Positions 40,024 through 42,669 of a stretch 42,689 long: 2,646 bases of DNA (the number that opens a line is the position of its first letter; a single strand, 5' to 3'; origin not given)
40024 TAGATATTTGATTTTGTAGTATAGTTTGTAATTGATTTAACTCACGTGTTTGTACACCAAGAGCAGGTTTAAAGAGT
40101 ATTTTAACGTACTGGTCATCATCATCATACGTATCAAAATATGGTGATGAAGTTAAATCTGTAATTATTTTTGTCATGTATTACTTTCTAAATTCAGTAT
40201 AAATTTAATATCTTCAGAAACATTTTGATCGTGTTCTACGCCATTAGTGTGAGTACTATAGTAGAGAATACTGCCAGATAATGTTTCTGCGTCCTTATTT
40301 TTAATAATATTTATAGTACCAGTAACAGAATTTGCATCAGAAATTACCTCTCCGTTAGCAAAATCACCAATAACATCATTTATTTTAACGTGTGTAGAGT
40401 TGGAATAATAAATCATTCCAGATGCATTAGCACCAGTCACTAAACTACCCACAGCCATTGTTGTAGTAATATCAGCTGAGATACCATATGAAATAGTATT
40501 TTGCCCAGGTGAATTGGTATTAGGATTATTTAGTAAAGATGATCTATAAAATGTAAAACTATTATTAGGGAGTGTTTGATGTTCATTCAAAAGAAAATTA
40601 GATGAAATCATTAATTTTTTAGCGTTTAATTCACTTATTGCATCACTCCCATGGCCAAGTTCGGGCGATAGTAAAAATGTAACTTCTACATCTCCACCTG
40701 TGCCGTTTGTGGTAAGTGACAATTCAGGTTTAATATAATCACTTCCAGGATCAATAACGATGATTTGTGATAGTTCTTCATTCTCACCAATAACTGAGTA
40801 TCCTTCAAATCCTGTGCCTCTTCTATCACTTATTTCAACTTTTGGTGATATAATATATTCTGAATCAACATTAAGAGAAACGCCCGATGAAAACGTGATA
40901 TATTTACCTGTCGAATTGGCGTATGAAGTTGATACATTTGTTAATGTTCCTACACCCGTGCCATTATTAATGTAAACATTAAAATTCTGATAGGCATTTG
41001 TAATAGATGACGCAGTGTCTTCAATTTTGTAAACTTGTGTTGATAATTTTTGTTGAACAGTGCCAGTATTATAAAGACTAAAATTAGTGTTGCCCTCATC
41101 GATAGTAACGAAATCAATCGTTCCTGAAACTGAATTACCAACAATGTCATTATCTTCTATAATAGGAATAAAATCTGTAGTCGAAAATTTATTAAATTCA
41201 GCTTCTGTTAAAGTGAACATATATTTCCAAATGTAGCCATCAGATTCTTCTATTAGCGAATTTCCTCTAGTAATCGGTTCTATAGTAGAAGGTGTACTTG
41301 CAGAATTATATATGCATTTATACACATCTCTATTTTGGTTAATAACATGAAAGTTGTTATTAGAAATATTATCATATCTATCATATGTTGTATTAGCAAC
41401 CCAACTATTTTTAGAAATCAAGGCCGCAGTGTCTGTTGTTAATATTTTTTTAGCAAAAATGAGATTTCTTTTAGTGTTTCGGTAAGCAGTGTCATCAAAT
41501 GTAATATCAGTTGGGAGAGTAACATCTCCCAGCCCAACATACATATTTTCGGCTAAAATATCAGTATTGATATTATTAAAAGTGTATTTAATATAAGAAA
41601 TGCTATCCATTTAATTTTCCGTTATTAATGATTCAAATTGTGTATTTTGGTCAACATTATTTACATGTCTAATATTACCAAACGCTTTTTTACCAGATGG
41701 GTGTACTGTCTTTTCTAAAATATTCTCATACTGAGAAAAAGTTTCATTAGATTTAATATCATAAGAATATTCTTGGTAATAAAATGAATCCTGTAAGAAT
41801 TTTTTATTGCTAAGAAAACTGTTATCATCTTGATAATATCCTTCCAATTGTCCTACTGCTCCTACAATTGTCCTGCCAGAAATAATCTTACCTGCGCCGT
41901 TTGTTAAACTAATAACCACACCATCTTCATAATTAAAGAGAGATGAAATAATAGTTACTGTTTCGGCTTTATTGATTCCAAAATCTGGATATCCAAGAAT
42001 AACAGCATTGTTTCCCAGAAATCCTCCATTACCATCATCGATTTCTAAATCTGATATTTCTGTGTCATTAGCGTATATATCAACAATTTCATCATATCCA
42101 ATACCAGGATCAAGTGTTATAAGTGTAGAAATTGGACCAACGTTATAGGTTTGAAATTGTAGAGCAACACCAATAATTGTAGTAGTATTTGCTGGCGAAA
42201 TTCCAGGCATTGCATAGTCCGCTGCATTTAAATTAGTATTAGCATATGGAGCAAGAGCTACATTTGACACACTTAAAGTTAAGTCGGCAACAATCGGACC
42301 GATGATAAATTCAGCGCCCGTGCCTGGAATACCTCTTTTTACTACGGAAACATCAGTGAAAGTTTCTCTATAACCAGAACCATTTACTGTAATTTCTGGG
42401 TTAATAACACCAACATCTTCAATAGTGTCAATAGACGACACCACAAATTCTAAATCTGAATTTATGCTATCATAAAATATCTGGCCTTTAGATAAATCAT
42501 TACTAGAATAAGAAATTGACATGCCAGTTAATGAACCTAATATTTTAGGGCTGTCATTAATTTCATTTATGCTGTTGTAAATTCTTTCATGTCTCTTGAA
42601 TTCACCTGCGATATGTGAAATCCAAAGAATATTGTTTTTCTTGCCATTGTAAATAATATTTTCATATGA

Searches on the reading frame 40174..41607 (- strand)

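Call 64: search_protein_families(library=phrogs, proteins=[window:40174-41607:-], max_evalue=0.00001)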
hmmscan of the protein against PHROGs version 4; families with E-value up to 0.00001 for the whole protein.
window:40174-41607:- (477 aa): 1 family
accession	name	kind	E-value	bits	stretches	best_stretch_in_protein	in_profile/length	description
phrog_438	-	tail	2.1e-46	160.1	1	40-454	54-407/478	baseplate wedge subunit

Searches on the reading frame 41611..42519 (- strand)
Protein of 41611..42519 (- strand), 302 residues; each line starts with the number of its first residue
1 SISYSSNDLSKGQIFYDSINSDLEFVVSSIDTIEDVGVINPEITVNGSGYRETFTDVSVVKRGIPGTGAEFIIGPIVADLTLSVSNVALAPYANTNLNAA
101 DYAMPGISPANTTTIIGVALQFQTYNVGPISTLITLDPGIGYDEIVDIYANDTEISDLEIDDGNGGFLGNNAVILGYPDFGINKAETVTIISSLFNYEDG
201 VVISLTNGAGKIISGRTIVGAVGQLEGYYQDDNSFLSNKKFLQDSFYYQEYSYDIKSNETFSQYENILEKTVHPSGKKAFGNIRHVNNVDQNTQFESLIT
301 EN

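Call 64: search_protein_families(library=phrogs, proteins=[window:41611-42519:-], max_evalue=0.00001)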
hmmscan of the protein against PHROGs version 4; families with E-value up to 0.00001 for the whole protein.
window:41611-42519:- (302 aa): 6 families
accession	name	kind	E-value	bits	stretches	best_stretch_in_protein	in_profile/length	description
phrog_17744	-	tail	1.5e-30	107.2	2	167-296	608-738/765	baseplate wedge subunit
phrog_4406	-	head and packaging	5.7e-12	44.1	1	226-284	1814-1873/3231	virion structural protein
phrog_26741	-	unknown function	1.3e-11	44.9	1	224-285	373-434/497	-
phrog_2885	-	tail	8.9e-10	36.5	1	219-287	2388-2457/4179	baseplate wedge subunit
phrog_701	-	head and packaging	2.6e-09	34.3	1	212-285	3422-3496/6136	virion structural protein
phrog_18802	-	head and packaging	1.7e-08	32.5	1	211-288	131-209/3007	virion structural protein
